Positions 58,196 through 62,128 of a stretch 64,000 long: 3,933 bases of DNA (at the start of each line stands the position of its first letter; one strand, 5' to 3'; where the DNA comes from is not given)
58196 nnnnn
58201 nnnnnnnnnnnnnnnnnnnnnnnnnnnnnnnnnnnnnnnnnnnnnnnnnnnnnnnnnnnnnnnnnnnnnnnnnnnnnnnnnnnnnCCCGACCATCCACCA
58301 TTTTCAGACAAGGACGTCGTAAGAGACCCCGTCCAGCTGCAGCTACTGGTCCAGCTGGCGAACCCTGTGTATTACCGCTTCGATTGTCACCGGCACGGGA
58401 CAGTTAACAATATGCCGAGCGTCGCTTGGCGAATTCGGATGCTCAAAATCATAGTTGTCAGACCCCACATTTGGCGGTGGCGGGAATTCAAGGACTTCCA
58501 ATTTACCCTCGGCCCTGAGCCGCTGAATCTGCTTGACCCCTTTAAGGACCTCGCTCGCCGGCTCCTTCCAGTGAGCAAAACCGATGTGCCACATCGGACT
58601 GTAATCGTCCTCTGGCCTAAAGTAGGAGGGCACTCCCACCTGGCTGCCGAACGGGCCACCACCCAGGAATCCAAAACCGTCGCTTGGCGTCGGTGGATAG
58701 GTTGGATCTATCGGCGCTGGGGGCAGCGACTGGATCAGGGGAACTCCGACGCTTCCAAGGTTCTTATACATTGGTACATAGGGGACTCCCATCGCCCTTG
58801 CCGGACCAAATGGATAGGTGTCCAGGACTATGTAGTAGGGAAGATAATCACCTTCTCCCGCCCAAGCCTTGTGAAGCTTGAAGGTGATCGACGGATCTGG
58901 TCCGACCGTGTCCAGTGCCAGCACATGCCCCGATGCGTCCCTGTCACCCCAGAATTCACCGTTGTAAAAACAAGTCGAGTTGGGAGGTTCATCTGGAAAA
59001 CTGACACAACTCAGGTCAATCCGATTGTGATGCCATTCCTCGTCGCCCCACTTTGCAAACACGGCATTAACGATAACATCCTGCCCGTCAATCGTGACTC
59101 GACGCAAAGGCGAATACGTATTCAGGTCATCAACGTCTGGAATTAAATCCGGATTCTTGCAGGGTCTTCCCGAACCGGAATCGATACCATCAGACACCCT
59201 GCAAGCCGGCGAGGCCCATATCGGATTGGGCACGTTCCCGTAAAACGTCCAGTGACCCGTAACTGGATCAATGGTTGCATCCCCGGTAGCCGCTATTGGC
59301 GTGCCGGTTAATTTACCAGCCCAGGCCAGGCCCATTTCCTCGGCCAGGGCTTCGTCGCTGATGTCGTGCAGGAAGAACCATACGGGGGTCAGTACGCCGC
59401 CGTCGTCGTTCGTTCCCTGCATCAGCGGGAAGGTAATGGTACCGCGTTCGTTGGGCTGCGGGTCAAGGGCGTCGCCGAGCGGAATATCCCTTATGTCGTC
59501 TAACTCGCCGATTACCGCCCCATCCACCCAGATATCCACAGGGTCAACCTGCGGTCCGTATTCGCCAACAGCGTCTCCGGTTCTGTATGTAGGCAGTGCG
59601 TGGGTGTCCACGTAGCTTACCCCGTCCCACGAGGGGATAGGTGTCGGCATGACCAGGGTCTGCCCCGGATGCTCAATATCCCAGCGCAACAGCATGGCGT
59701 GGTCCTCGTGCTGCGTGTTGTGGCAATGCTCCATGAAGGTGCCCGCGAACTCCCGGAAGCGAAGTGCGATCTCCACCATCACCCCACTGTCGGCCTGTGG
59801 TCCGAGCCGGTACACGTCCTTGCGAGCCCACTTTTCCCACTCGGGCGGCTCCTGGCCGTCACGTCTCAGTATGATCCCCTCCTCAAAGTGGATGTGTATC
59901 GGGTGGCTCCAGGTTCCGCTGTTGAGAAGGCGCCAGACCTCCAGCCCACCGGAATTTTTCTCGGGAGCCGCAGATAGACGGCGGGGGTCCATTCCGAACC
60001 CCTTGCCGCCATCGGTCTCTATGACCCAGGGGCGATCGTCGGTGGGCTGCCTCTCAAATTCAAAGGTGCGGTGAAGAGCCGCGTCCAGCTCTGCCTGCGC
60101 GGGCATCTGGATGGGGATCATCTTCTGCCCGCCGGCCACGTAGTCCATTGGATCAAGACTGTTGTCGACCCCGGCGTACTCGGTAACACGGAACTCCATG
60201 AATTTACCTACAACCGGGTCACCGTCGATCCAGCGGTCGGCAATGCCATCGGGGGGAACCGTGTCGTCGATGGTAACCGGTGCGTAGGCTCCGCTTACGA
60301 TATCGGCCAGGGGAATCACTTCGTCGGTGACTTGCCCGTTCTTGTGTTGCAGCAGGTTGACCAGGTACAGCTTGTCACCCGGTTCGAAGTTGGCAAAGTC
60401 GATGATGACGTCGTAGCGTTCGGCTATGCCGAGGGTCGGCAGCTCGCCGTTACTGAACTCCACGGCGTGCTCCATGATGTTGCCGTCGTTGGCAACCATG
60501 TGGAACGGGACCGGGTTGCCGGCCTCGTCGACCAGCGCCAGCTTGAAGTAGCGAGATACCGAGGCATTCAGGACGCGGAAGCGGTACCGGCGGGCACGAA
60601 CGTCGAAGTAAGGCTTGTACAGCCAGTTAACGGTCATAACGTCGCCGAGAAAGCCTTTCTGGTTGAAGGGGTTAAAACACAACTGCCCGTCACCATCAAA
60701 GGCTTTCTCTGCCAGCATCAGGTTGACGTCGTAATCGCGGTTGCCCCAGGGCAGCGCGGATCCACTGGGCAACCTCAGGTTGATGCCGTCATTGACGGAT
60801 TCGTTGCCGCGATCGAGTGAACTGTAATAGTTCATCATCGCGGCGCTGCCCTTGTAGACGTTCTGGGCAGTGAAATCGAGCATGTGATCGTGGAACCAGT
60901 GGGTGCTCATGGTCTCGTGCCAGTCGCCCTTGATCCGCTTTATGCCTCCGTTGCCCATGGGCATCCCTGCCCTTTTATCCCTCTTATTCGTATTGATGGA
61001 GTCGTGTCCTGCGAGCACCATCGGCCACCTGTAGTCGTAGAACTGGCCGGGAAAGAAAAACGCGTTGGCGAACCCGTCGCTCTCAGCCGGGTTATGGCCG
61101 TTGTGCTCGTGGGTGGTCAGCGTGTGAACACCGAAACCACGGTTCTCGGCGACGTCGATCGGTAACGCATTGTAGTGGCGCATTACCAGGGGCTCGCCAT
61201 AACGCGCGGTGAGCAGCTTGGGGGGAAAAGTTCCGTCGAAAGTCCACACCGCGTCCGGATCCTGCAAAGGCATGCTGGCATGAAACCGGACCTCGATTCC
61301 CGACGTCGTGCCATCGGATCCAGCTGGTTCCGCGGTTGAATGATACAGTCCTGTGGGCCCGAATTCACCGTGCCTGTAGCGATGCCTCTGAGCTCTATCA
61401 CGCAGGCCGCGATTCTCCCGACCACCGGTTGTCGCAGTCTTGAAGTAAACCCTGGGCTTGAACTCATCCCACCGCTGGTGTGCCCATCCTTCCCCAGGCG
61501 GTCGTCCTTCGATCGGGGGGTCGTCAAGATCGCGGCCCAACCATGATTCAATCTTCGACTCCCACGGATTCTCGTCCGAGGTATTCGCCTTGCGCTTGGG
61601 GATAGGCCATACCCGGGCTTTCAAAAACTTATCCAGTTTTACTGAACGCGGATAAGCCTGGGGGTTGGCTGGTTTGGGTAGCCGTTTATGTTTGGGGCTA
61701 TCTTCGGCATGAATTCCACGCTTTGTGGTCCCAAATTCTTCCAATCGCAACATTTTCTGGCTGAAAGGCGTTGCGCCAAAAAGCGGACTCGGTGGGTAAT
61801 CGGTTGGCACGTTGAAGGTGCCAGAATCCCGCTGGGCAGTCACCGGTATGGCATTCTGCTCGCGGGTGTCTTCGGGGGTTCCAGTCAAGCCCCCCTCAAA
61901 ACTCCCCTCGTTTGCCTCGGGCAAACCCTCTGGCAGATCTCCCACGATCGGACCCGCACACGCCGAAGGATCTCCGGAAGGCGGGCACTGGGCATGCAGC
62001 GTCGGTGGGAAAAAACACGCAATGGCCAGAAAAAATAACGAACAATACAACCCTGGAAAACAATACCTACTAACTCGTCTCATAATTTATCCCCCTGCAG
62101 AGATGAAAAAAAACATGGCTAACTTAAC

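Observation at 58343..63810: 1246-aa multicopper oxidase with long C-terminal extension, preceded by a Sco1-cytochrome c-PCuAC triple-fusion copper chaperone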

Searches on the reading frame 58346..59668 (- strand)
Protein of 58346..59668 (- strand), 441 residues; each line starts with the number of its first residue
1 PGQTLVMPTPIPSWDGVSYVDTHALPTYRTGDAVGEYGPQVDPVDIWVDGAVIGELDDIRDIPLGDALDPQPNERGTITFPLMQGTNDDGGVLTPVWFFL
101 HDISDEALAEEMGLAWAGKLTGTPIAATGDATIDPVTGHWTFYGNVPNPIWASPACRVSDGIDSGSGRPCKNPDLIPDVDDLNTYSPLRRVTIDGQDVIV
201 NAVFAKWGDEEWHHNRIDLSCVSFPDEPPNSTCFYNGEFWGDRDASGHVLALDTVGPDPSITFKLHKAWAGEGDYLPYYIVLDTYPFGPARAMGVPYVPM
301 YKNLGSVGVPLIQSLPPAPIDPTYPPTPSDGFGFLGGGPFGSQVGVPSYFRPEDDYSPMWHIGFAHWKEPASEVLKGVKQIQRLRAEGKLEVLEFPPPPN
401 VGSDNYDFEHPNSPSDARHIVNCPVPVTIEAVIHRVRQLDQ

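Call 42: predict_structure(alignment_id=A2)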
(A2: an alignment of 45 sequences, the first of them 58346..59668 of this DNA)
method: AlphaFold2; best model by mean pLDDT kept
length: 441 residues; sequences in the alignment: 45
mean_pLDDT: 83.3   pTM: 0.85
mean pLDDT of the five models: 83.3, 82.4, 78.8, 77.6, 68.5
residues with pLDDT >= 90: 219; 70-90: 146; 50-70: 36; < 50: 40
segments of 3 or more residues with pLDDT < 50: 1-34, 348-351
pLDDT, mean of each block of 10 residues (from residue 1): 35 38 35 47 88 91 88 90 98 98 96 94 95 97 97 63 73 84 97 97 97 93 81 86 90 96 92 85 87 91 88 90 87 81 64 79 93 90 96 79 87 68 92 80 59
secondary structure, 60 per line:
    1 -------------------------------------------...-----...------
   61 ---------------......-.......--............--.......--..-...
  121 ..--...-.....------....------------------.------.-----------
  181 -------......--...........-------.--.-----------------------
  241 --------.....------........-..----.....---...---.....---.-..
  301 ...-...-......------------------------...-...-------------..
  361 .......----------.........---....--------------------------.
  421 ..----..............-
elements in order: E44-46 E52-54 E76-81 E83-89 E92-103 H106-112 H118-122 E129-133 E140-143 E188-193 E196-206 E249-253 E260-267 E275-279 E283-285 H289-293 H299-303 E309-314 E343-345 E359-367 H378-386 E390-393 E420-422 E427-430 H431-440

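Call 43: search_protein_representatives(protein=window:58346-59668:-)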
Query: 441 residues. Proteins with E-value up to 0.001 (for the whole library): 122; up to 1e-10: 36; up to 1e-30: 14. The best 122 are listed.
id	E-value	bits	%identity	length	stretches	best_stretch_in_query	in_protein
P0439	8.6e-130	450.0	61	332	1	93-440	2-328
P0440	1.4e-124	432.9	53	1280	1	1-437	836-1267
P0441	3.0e-98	346.0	46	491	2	183-440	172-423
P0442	1.9e-79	284.0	50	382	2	182-430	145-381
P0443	1.2e-76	274.7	70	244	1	250-414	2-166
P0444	1.9e-72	260.9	63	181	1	200-376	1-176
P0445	1.9e-69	251.0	55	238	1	223-440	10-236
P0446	3.7e-54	200.6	57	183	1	100-294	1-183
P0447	1.7e-52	195.1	55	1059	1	1-239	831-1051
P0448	5.2e-49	183.6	52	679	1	79-430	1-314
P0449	2.0e-38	148.7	58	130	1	319-438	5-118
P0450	1.5e-37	145.8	56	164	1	118-257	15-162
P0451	1.1e-34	136.3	52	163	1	43-208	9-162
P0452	4.6e-31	124.4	51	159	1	100-220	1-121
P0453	1.8e-28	115.8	48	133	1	252-378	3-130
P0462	3.2e-16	75.4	35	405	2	246-393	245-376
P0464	4.4e-16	75.0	34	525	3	73-219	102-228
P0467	2.8e-14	69.0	40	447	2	73-364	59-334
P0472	3.2e-11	58.9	36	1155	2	247-378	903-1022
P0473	3.5e-11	58.8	35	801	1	73-370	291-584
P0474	7.0e-11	57.8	27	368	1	90-368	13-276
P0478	2.8e-09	52.5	31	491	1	70-384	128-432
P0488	2.0e-08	49.7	33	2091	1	73-368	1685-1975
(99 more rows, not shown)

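Call 46: fold_search(model_id=the predicted structure, library=pdb)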
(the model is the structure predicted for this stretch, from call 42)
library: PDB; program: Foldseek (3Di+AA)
matches with E <= 10: 27; with E <= 0.001: 0
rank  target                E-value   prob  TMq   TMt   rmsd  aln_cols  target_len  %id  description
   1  2f20_A                1.0e+00  0.03  0.05  0.08  17.1       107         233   14  X-ray Crystal Structure of Protein BT_1218 from Bacteroides thetaiotaomicron. Northeast Structural Genomics Consortium (released 2005-11-22)
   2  2f20_B                2.4e+00  0.02  0.05  0.08  17.5       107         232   14  X-ray Crystal Structure of Protein BT_1218 from Bacteroides thetaiotaomicron. Northeast Structural Genomics Consortium (released 2005-11-22)
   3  9c67_D                3.9e+00  0.08  0.05  0.05   4.5        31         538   10  cryoEM structure of CRISPR associated effector, CARF-Adenosine deaminase 1, Cad1, in apo form (released 2024-10-30)
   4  3c9d_A                4.4e+00  0.02  0.05  0.10  10.7        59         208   12  Crystal structure of Vps75 (released 2008-08-12)
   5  9dvs_F                4.6e+00  0.00  0.09  0.04  32.8       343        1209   11  CryoEM structure of Syn7942 RNAP-SigA holoenzyme (released 2025-10-15)
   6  5uw8_C                4.9e+00  0.02  0.08  0.24  11.2        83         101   17  Structure of E. coli MCE protein MlaD, core MCE domain (released 2017-04-12)
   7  7y96_A                4.9e+00  0.00  0.07  0.09  22.0       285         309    7  Crystal structure of the carboxy-terminal domain of a coronavirus M protein fused with a split GFP (released 2022-08-17)
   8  9c6c_D                5.8e+00  0.06  0.06  0.04   4.8        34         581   12  cryoEM structure of CRISPR associated effector, CARF-Adenosine deaminase 1, Cad1, in apo form with ATP (symmetric site (released 2024-10-30)
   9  6nua_A                5.8e+00  0.01  0.05  0.08  11.5        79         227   10  DNA-protein crosslink between E. coli YedK and ssDNA containing an abasic site (released 2019-06-26)
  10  6kbz_H                5.8e+00  0.01  0.05  0.09  13.1        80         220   15  Crystal structure of yedK with ssDNA containing a tetrahydrofuran abasic site (released 2019-07-10)
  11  6oeb_A                5.8e+00  0.01  0.06  0.08  17.2        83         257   12  Crystal structure of HMCES SRAP domain in complex with 3' overhang DNA (released 2019-04-10)
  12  8z3k_A                6.2e+00  0.04  0.06  0.04   6.1        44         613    9  The structure of type III CRISPR-associated deaminase in complex 2cA6-2ATP (released 2024-12-11)
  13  8hme_D                6.2e+00  0.00  0.06  0.03  20.9       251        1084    9  head module state 1 of Tetrahymena IFT-A (released 2023-06-14)
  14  9c69_A                6.5e+00  0.06  0.06  0.14   5.2        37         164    3  The CRISPR associated CARF-adenosine deaminase, Cad1-CARF in the cA4 bound form (released 2024-10-30)
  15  3l6n                  6.5e+00  0.02  0.04  0.07  10.0        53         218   15  Crystal structure of metallo-beta-lactamase IND-7 (released 2010-04-14)
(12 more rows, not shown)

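Call 47: search_protein_families(library=pfam, proteins=[P0462, P0464, P0467, P0472, P0473, P0474, P0488, P0478], max_evalue=0.001)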
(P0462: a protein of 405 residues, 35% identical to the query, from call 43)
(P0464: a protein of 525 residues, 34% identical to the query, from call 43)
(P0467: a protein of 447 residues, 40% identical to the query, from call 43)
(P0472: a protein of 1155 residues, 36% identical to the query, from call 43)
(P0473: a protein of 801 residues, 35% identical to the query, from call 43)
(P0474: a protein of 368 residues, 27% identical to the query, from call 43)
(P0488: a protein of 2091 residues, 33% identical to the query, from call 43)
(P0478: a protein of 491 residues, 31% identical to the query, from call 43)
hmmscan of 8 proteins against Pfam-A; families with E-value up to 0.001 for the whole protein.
P0462 (405 aa): 1 family
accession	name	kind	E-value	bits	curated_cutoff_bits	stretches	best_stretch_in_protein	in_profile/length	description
PF24298.1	DUF7482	-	3.1e-100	335.6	27.5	1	99-371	1-257/257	Domain of unknown function (DUF7482)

P0464 (525 aa): 1 family
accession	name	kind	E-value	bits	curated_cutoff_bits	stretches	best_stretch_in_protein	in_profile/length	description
PF24298.1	DUF7482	-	1.3e-06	28.8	27.5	0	122-202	4-99/257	Domain of unknown function (DUF7482)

P0467 (447 aa): 1 family
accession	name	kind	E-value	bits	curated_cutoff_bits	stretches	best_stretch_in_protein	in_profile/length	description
PF24298.1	DUF7482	-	1e-21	78.3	27.5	2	162-337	104-235/257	Domain of unknown function (DUF7482)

P0472 (1155 aa): 1 family
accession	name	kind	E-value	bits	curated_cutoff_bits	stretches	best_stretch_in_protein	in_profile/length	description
PF24298.1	DUF7482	-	5.4e-96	321.7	27.5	2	846-1032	78-257/257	Domain of unknown function (DUF7482)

P0473 (801 aa): 1 family
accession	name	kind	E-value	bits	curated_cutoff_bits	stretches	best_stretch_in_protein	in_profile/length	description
PF24298.1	DUF7482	-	1.9e-14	54.5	27.5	1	380-583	63-237/257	Domain of unknown function (DUF7482)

P0474 (368 aa): 1 family
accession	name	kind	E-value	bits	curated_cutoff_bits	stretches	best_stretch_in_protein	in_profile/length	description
PF24298.1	DUF7482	-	1.9e-23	83.9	27.5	1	18-276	4-236/257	Domain of unknown function (DUF7482)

P0488 (2091 aa): 2 families
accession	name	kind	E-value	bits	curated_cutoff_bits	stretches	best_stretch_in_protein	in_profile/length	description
PF07732.21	Cu-oxidase_3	-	1e-20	74.4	21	1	347-437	29-113/119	Multicopper oxidase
PF24298.1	DUF7482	-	2.2e-17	64.1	27.5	1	1704-1975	5-236/257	Domain of unknown function (DUF7482)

P0478 (491 aa): 1 family
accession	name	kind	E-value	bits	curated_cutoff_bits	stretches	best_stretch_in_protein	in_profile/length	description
PF24298.1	DUF7482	-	2.5e-11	44.3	27.5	1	149-415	2-233/257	Domain of unknown function (DUF7482)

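Call 71: find_encoding_contigs(protein=P0488, flank=6000, max_places=2)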
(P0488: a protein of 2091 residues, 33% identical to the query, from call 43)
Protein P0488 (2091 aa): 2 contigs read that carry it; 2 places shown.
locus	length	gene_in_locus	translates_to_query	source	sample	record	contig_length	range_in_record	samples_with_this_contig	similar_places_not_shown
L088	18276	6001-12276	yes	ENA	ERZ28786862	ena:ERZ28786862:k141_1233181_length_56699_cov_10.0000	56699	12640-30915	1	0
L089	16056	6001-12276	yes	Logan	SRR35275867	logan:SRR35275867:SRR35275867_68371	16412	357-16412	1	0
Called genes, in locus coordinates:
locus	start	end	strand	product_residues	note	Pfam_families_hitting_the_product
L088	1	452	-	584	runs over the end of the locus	PF08534:Redoxin, PF00578:AhpC-TSA, PF13905:Thioredoxin_8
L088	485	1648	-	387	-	PF14306:PUA_2, PF01747:ATP-sulfurylase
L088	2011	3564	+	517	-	PF00675:Peptidase_M16 (weak), PF05193:Peptidase_M16_C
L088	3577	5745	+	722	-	PF00675:Peptidase_M16, PF05193:Peptidase_M16_C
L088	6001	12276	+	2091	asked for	PF07732:Cu-oxidase_3, PF24298:DUF7482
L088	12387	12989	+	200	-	PF00578:AhpC-TSA, PF02630:SCO1-SenC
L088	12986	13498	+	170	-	PF04314:LpqE-like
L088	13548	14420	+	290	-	-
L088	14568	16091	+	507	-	PF04389:Peptidase_M28, PF01546:Peptidase_M20 (weak)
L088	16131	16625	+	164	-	PF07883:Cupin_2, PF02311:AraC_binding (weak), PF05899:Cupin_3 (faint)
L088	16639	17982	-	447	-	PF00209:SNF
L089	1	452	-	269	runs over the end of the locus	?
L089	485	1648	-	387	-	PF14306:PUA_2, PF01747:ATP-sulfurylase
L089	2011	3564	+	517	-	PF00675:Peptidase_M16 (weak), PF05193:Peptidase_M16_C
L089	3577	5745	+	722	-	PF00675:Peptidase_M16, PF05193:Peptidase_M16_C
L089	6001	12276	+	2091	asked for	PF07732:Cu-oxidase_3, PF24298:DUF7482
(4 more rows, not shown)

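Call 73: find_encoding_contigs(protein=P0467, flank=5000, max_places=3)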
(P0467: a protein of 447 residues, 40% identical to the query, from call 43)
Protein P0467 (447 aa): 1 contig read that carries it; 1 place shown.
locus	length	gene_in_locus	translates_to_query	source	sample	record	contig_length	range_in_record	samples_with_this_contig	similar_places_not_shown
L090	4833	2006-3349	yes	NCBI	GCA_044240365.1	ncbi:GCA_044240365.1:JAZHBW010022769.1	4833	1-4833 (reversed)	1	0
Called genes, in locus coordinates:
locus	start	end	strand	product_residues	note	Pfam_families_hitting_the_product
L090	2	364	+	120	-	?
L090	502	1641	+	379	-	PF00578:AhpC-TSA, PF08534:Redoxin, PF13640:2OG-FeII_Oxy_3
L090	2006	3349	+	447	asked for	PF24298:DUF7482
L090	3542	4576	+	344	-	PF14226:DIOX_N, PF03171:2OG-FeII_Oxy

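Call 74: find_encoding_contigs(protein=P0474, flank=5000, max_places=3)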
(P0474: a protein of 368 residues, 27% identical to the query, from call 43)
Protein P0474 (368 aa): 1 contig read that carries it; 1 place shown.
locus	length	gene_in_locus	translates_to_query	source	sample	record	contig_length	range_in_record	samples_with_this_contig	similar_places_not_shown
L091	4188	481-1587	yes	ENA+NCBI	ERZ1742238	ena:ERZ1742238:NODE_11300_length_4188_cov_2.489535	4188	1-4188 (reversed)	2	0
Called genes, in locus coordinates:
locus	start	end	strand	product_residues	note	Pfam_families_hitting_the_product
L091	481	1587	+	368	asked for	PF24298:DUF7482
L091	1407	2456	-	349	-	PF00771:FHIPEP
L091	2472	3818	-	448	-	PF00072:Response_reg (weak), PF00158:Sigma54_activat, PF13191:AAA_16 (weak), PF14532:Sigma54_activ_2, PF07728:AAA_5, PF25601:AAA_lid_14, PF02954:HTH_8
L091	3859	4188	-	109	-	?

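Call 75: find_encoding_contigs(protein=P0473, flank=5000, max_places=3)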
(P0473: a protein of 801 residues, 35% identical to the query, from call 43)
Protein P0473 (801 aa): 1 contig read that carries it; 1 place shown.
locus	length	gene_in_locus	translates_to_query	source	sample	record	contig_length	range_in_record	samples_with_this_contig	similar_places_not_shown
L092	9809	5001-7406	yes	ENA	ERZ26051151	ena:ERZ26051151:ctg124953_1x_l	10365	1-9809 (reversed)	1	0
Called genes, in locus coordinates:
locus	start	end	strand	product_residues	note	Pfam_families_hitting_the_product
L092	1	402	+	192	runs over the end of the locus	-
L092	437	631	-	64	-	-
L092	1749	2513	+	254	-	-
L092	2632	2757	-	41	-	-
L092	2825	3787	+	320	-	-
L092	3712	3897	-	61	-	-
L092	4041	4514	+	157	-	-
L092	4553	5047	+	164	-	-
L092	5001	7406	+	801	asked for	PF24298:DUF7482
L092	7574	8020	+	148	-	PF02630:SCO1-SenC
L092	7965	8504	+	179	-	PF04314:LpqE-like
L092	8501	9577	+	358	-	PF00034:Cytochrom_C, PF13442:Cytochrome_CBB3 (weak)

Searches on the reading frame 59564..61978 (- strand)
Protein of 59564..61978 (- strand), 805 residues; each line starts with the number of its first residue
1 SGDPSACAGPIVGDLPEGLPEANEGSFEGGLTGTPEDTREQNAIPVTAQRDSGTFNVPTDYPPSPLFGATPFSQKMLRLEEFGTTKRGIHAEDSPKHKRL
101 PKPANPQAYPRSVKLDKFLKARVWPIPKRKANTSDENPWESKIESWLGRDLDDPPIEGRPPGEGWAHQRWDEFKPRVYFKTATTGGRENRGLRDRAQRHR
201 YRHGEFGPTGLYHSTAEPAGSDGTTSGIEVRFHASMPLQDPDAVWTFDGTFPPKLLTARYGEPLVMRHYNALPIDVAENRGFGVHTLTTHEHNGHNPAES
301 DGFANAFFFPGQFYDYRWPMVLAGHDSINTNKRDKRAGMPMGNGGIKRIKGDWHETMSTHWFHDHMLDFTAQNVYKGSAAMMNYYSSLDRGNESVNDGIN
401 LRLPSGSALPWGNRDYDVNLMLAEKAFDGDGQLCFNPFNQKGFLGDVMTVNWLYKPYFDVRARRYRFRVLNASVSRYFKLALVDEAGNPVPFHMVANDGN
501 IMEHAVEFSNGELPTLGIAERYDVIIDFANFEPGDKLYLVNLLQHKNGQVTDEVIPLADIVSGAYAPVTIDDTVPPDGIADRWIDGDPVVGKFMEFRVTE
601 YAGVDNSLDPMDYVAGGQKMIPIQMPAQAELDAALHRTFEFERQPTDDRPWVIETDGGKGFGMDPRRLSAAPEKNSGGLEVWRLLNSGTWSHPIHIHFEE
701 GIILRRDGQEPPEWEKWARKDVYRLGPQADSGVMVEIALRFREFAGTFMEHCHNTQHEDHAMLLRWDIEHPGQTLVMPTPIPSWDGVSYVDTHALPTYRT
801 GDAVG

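Call 81: predict_structure(alignment_id=A3)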
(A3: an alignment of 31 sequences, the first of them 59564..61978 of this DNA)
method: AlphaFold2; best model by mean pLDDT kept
length: 805 residues; sequences in the alignment: 31
mean_pLDDT: 43.7   pTM: 0.37
mean pLDDT of the five models: 43.7, 43.1, 41.9, 41.5, 38.8
residues with pLDDT >= 90: 16; 70-90: 113; 50-70: 120; < 50: 556
segments of 3 or more residues with pLDDT < 50: 1-89, 105-109, 125-151, 153-415, 425-454, 498-504, 547-551, 608-623, 643-653, 656-677, 690-693, 697-699, 717-722, 741-805
pLDDT, mean of each block of 10 residues (from residue 1): 30 33 26 29 32 27 23 23 40 53 47 58 46 37 44 35 27 35 29 38 34 34 36 39 28 23 21 24 23 25 22 21 25 29 28 26 30 25 27 35 39 51 47 29 27 57 71 68 92 63 60 73 78 89 63 81 82 77 73 83 53 39 58 68 44 44 33 48 66 48 73 52 53 69 28 26 32 34 28 33 35
secondary structure, 60 per line:
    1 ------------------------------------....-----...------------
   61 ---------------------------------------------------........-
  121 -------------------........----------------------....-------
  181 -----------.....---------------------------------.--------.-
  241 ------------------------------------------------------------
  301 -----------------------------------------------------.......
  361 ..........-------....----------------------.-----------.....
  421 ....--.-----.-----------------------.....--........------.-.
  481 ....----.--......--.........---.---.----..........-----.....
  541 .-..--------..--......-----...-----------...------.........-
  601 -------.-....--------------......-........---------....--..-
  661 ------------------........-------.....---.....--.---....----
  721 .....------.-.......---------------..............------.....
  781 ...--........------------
elements in order (helices of 4 or more, strands of 3 or more residues): H37-40 H112-119 H140-147 H170-173 H192-196 H354-370 E378-381 E416-424 E457-461 E464-471 E480-484 E492-497 E500-508 E521-527 E536-541 H557-562 E568-570 E582-584 E591-599 H610-613 H628-633 E635-642 E652-655 E679-686 E694-698 E702-706 H713-716 E721-725 E734-740 H756-769 E776-783 E786-793
